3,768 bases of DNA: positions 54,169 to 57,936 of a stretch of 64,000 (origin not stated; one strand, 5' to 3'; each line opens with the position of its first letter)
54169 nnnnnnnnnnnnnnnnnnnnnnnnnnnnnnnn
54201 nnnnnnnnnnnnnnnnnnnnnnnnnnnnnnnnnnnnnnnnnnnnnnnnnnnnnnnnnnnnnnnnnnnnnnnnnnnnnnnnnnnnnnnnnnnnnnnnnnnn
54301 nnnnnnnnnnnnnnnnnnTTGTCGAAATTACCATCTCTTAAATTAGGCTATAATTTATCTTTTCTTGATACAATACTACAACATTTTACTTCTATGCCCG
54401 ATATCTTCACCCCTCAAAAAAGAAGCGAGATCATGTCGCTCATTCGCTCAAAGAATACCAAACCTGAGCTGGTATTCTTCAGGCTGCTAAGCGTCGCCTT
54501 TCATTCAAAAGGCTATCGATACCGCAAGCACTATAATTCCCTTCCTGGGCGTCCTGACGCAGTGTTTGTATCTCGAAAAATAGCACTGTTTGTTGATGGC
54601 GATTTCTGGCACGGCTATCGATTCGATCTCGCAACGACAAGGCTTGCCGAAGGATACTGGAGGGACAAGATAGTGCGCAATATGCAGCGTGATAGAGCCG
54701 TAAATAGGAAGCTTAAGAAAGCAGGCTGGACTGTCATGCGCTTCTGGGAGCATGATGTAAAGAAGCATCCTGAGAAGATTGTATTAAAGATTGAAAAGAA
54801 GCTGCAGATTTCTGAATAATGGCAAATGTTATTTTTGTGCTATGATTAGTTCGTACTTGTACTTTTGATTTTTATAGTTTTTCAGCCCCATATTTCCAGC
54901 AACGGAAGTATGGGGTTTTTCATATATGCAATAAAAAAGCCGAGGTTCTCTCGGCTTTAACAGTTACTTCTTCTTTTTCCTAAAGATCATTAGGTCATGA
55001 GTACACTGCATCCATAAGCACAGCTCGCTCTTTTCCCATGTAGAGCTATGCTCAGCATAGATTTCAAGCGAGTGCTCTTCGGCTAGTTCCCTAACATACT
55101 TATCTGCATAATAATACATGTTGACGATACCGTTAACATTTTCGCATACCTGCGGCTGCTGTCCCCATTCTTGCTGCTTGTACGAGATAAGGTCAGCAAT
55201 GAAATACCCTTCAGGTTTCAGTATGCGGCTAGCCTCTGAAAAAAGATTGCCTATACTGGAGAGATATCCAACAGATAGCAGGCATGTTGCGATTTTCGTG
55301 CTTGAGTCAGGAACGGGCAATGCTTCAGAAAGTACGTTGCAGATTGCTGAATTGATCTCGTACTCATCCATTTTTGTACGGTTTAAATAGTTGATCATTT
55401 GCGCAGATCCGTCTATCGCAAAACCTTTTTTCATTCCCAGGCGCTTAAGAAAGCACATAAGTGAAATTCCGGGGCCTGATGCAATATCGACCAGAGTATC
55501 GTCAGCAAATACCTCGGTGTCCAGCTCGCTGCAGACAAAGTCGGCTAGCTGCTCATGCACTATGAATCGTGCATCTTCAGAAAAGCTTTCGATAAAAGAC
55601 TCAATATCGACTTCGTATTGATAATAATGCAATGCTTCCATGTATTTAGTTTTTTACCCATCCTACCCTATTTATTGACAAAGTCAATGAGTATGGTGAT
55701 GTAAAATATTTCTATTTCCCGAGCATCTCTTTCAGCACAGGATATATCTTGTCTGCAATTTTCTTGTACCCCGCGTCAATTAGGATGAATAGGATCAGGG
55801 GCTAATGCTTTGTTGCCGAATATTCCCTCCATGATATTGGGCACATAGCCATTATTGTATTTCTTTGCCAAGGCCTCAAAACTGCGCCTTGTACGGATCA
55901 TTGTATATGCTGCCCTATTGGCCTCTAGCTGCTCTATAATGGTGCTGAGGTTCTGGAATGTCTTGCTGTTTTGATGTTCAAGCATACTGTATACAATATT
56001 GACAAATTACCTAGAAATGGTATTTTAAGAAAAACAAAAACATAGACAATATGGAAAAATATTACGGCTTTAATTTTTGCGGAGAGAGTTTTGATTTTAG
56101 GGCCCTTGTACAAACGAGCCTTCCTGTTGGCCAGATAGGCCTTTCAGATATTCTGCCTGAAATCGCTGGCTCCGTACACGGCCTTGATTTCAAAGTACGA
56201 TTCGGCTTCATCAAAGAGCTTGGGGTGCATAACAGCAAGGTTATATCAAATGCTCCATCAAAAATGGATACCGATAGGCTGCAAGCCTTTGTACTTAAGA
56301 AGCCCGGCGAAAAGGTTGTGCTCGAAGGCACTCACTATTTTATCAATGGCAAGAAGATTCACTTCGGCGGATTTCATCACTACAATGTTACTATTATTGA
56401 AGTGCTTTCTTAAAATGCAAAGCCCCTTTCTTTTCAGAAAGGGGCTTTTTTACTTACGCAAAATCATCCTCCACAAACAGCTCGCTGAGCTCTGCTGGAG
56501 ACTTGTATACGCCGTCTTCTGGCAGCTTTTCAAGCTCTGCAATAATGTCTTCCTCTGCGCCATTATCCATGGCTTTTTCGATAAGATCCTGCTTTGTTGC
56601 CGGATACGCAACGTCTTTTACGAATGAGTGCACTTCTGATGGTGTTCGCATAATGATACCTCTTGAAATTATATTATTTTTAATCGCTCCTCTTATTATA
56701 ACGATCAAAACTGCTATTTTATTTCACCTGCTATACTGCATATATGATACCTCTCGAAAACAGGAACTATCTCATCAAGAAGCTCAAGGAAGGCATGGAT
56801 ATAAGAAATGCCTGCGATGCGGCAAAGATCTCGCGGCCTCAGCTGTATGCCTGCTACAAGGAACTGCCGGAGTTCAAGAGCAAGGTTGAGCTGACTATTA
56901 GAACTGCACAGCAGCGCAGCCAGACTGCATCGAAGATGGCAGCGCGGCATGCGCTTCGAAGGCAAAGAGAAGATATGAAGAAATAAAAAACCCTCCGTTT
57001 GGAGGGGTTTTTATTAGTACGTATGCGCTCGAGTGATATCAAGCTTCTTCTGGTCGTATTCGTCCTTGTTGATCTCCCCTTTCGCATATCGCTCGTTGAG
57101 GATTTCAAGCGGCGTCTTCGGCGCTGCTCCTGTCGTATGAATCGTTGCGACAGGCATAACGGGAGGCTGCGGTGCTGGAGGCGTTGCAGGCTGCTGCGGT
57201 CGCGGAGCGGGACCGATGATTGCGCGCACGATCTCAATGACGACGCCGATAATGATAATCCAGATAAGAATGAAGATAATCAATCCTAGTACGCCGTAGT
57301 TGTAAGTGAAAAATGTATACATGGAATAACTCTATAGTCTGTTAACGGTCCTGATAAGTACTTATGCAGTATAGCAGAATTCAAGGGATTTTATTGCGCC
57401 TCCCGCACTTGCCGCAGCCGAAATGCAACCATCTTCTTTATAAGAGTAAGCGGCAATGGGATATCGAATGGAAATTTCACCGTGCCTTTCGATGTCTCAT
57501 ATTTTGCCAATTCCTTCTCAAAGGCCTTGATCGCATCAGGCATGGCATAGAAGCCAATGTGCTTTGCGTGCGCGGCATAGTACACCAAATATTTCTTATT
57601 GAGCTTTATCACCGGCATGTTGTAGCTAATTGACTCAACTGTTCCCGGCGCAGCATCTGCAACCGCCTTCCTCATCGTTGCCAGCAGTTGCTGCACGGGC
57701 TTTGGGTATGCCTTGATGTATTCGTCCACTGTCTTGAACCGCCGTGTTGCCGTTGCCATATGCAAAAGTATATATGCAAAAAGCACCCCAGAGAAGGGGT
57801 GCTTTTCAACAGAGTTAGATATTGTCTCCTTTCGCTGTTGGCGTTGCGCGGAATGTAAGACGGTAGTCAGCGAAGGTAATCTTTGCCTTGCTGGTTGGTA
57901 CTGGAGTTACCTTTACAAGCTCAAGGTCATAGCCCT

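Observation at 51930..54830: AT-rich restriction-modification islet with REase, HTH-fused C5-MTase and a divergent Vsr, abutting the prophage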

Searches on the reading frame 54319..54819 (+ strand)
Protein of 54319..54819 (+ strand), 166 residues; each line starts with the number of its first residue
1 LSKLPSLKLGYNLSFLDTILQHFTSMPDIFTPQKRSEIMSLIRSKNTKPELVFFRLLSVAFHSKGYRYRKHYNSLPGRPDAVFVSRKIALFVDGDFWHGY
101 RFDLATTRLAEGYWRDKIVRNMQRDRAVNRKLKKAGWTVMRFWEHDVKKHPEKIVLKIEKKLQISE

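Call 3: search_protein_families(library=pfam, proteins=[window:54319-54819:+], max_evalue=0.01)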
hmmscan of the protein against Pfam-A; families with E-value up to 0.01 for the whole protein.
window:54319-54819:+ (166 aa): 3 families
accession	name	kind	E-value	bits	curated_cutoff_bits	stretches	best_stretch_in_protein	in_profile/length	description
PF03852.21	Vsr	-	1.6e-24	86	27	1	28-101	2-71/74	DNA mismatch endonuclease Vsr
PF18741.7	MTES_1575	-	6.3e-07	29.8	38.2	1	120-162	54-96/96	REase_MTES_1575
PF04480.18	DUF559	-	1.7e-06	28.3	20.6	1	121-162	67-108/109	Protein of unknown function (DUF559)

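Call 4: search_protein_families(library=ncbifam, proteins=[window:54319-54819:+], max_evalue=0.01)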
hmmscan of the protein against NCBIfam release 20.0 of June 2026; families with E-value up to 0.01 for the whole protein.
window:54319-54819:+ (166 aa): 1 family
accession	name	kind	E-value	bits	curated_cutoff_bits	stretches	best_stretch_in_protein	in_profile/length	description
TIGR00632.1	vsr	subfamily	2.6e-35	121.3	97.85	1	26-146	1-119/119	DNA mismatch endonuclease Vsr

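Call 36: search_solved_structures(query=window:54394-54819:+, max_evalue=0.001, show_alignments=1)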
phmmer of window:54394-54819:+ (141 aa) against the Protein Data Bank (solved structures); distinct sequences matched with E-value up to 0.001: 3.
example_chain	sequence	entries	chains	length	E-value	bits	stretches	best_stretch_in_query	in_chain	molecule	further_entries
1cw0_A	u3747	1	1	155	5.2e-14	55.5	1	8-123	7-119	PROTEIN (DNA MISMATCH ENDONUCLEASE)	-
1vsr_A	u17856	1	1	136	3.5e-13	52.8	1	35-123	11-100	PROTEIN (VSR ENDONUCLEASE)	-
1odg_A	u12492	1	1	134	3.8e-13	52.7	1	36-123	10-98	DNA MISMATCH ENDONUCLEASE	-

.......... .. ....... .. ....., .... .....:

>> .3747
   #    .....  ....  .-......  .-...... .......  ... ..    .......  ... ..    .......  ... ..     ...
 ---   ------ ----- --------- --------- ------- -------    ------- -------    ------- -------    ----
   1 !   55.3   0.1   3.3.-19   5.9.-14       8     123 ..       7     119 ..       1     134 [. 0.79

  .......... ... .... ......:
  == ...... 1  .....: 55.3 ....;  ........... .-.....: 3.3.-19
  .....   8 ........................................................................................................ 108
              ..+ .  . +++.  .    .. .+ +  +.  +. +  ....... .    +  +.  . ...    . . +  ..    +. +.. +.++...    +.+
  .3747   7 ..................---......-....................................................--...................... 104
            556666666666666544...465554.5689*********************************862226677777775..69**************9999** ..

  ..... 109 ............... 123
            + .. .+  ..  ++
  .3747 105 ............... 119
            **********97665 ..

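Call 53: find_homologous_proteins(query=window:54394-54819:+, max_evalue=1e-10)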
Query window:54394-54819:+ (141 aa): 2502 proteins with E <= 1e-10 among 2522 candidates; the best 120 are listed.
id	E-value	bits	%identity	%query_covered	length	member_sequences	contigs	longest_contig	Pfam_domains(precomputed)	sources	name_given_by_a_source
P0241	1.3e-79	283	98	90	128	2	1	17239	PF04480.19,PF18741.8,PF03852.22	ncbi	-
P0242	2.7e-73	262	78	100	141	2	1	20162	PF04480.19,PF18741.8,PF03852.22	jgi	jgi:DNA mismatch endonuclease (patch repair protein)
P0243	5.2e-71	255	80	97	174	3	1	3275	PF04480.19,PF03852.22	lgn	-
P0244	3.4e-70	252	76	97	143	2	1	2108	PF04480.19,PF18741.8,PF03852.22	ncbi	-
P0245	8.9e-70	251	75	99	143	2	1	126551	PF04480.19,PF18741.8,PF03852.22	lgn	-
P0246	2.4e-67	243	72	98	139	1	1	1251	PF04480.19,PF18741.8,PF03852.22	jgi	jgi:DNA mismatch endonuclease (patch repair protein)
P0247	5.2e-65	235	75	97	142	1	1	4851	PF04480.19,PF18741.8,PF03852.22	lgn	-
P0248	1.6e-64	234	73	98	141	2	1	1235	PF04480.19,PF18741.8,PF03852.22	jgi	jgi:DNA mismatch endonuclease (patch repair protein)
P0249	2.7e-53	197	65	94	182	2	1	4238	PF04480.19,PF18741.8,PF03852.22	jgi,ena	-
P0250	7.9e-53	196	62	99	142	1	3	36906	PF04480.19,PF18741.8,PF03852.22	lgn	-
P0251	9.5e-52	192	62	99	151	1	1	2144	PF04480.19,PF18741.8,PF03852.22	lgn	-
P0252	1.6e-51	192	59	98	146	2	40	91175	PF04480.19,PF18741.8,PF03852.22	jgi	jgi:DNA mismatch endonuclease (patch repair protein)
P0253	5.8e-49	183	61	97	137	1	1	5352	PF04480.19,PF18741.8,PF03852.22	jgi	jgi:DNA mismatch endonuclease, patch repair protein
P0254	6.5e-49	183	59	98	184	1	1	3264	PF04480.19,PF18741.8,PF03852.22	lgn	-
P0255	1.2e-48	182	60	100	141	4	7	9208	PF04480.19,PF18741.8,PF03852.22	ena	-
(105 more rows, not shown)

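Call 54: find_encoding_contigs(protein=P0241, flank=10000, max_places=4)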
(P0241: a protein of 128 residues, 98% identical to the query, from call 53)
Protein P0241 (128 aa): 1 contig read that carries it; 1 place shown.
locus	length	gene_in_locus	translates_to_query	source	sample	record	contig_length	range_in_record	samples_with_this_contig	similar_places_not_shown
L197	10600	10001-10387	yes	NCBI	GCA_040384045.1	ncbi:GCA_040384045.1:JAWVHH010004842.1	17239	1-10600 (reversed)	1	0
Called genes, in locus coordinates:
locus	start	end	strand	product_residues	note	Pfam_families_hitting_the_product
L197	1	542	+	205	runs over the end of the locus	PF01386:Ribosomal_L25p, PF14693:Ribosomal_TL5_C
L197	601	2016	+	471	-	PF13406:SLT_2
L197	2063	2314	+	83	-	PF01197:Ribosomal_L31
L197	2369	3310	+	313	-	PF03462:PCRF, PF00472:RF-1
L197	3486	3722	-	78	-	-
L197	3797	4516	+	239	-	PF00590:TP_methylase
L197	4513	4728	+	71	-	-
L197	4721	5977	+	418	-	PF22694:CtpB_N-like (weak), PF00595:PDZ, PF13180:PDZ_2 (weak), PF17820:PDZ_6, PF03572:Peptidase_S41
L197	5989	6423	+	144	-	PF01281:Ribosomal_L9_N, PF03948:Ribosomal_L9_C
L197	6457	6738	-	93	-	PF01016:Ribosomal_L27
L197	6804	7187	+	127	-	-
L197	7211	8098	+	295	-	PF00188:CAP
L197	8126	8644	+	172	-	-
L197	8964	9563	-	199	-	-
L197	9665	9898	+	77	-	-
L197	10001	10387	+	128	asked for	PF03852:Vsr, PF18741:MTES_1575 (faint), PF04480:DUF559 (weak)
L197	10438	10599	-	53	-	?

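Call 55: find_encoding_contigs(protein=P0242, flank=8000, max_places=3)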
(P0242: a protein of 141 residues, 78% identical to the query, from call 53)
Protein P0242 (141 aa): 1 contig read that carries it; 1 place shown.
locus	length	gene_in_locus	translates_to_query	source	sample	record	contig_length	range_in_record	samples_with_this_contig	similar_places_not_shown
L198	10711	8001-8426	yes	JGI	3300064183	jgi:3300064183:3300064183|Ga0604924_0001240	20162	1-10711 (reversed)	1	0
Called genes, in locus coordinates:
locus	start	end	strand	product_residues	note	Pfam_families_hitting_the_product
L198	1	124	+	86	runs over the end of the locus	PF01197:Ribosomal_L31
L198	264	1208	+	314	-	PF03462:PCRF, PF00472:RF-1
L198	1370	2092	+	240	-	PF00590:TP_methylase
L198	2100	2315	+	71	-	-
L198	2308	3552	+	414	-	PF00595:PDZ, PF13180:PDZ_2, PF17820:PDZ_6, PF03572:Peptidase_S41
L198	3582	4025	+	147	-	PF01281:Ribosomal_L9_N, PF07550:Shr-like_HID (weak), PF03948:Ribosomal_L9_C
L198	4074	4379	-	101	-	PF01016:Ribosomal_L27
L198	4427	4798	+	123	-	PF02805:Ada_Zn_binding (faint)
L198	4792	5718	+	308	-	PF00188:CAP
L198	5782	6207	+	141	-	-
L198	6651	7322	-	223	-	-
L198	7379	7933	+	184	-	PF00383:dCMP_cyt_deam_1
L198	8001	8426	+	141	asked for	PF03852:Vsr, PF18741:MTES_1575 (faint), PF04480:DUF559 (weak)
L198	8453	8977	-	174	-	PF11611:DUF4352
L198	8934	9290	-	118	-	PF00226:DnaJ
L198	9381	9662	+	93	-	-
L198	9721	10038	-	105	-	PF09851:SHOCT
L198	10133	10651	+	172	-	PF01832:Glucosaminidase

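Call 66: search_protein_families(library=padloc, proteins=[window:54394-54819:+], max_evalue=0.001)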
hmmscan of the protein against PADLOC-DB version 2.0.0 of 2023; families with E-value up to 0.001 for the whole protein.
window:54394-54819:+ (141 aa): 1 family
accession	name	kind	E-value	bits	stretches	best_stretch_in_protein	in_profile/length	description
PDLC03397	Vsr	-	6.5e-16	56.8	1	1-124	1-121/156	Type II nicking endonuclease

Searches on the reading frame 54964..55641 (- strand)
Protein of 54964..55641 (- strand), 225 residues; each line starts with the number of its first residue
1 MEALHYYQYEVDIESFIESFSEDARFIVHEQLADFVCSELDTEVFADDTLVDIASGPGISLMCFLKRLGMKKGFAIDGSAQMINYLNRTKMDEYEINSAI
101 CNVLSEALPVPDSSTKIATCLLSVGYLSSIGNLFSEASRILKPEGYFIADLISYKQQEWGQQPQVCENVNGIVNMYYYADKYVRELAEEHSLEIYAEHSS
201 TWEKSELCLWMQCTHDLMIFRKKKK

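Call 3: search_protein_families(library=pfam, proteins=[window:54964-55641:-], max_evalue=0.01)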
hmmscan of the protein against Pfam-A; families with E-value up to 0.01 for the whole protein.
window:54964-55641:- (225 aa): 5 families
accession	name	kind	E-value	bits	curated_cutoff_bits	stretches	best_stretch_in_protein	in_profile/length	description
PF08241.18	Methyltransf_11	-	1.4e-09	38.9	21.2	1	51-148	1-94/95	Methyltransferase domain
PF13649.12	Methyltransf_25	-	9.3e-09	36.3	27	1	51-145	2-97/97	Methyltransferase domain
PF13489.12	Methyltransf_23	-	2.9e-06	27.5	27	1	42-194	18-161/164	Methyltransferase domain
PF13847.12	Methyltransf_31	-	0.00065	19.8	27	1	47-170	4-127/145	Methyltransferase domain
PF03141.22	Methyltransf_29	-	0.0027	16.8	23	1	97-174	164-242/506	Putative S-adenosyl-L-methionine-dependent methyltransferase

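Call 4: search_protein_families(library=ncbifam, proteins=[window:54964-55641:-], max_evalue=0.01)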
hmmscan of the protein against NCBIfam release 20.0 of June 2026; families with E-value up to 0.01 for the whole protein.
window:54964-55641:- (225 aa): 11 families
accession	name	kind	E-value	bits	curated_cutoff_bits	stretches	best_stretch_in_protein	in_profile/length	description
NF045667.1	MTase_DVU1556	equivalog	7.9e-08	32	155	1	47-202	23-172/213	DVU_1556 family methyltransferase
TIGR01934.1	MenG_MenH_UbiE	subfamily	1.8e-07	30.7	158.35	1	42-149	37-141/223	ubiquinone/menaquinone biosynthesis methyltransferase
TIGR02072.1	BioC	equivalog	7e-07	29.3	184.95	1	35-189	22-170/244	malonyl-ACP O-methyltransferase BioC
NF001244.0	PRK00216.1-5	equivalog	1.1e-06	28.2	216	1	43-156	45-161/236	bifunctional demethylmenaquinone methyltransferase/2-methoxy-6-polyprenyl-1,4-benzoquinol methylase UbiE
NF008823.0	PRK11873.1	subfamily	2e-05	24.2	263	1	46-153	77-186/272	arsenite methyltransferase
NF041537.1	ArsM_AhpD_UU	exception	0.00015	20.6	510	1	46-152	76-184/345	arsenite methyltransferase/AhpD domain selenoprotein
NF052510.1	methyltran_MpqE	exception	0.00021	20.8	335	1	44-149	44-151/234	methyl-plastoquinone biosynthesis methyltransferase MpqE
TIGR00138.1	rsmG_gidB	equivalog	0.0045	16.7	99.5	1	41-170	41-163/183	16S rRNA (guanine(527)-N(7))-methyltransferase RsmG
NF001242.0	PRK00216.1-3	equivalog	0.0055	16.1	351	1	40-149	64-175/258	bifunctional demethylmenaquinone methyltransferase/2-methoxy-6-polyprenyl-1,4-benzoquinol methylase UbiE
NF047649.1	MTase_UXPK_star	exception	0.0062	15.6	460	1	44-152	75-185/283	methyltransferase/UXPK-star double selenoprotein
TIGR01983.1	UbiG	equivalog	0.0066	15.8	102.95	1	41-174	44-176/228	bifunctional 2-polyprenyl-6-hydroxyphenol methylase/3-demethylubiquinol 3-O-methyltransferase UbiG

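Call 66: search_protein_families(library=padloc, proteins=[window:54964-55641:-], max_evalue=0.001)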
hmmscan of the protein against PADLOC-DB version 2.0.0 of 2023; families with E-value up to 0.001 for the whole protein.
window:54964-55641:- (225 aa): 1 family
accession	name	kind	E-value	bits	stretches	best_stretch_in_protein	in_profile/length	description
PDLC04134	mad2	-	5.3e-09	33.4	1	25-160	272-405/492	mads_2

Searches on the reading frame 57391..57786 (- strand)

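Call 13: search_protein_families(library=pfam, proteins=[window:57391-57786:-], max_evalue=0.001)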
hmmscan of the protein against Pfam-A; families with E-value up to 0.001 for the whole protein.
window:57391-57786:- (131 aa): 1 family
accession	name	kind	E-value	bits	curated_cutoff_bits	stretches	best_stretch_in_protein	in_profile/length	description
PF08818.16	DUF1801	-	8.7e-12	45.7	27.2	1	32-123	2-84/85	Domain of unknown function (DU1801)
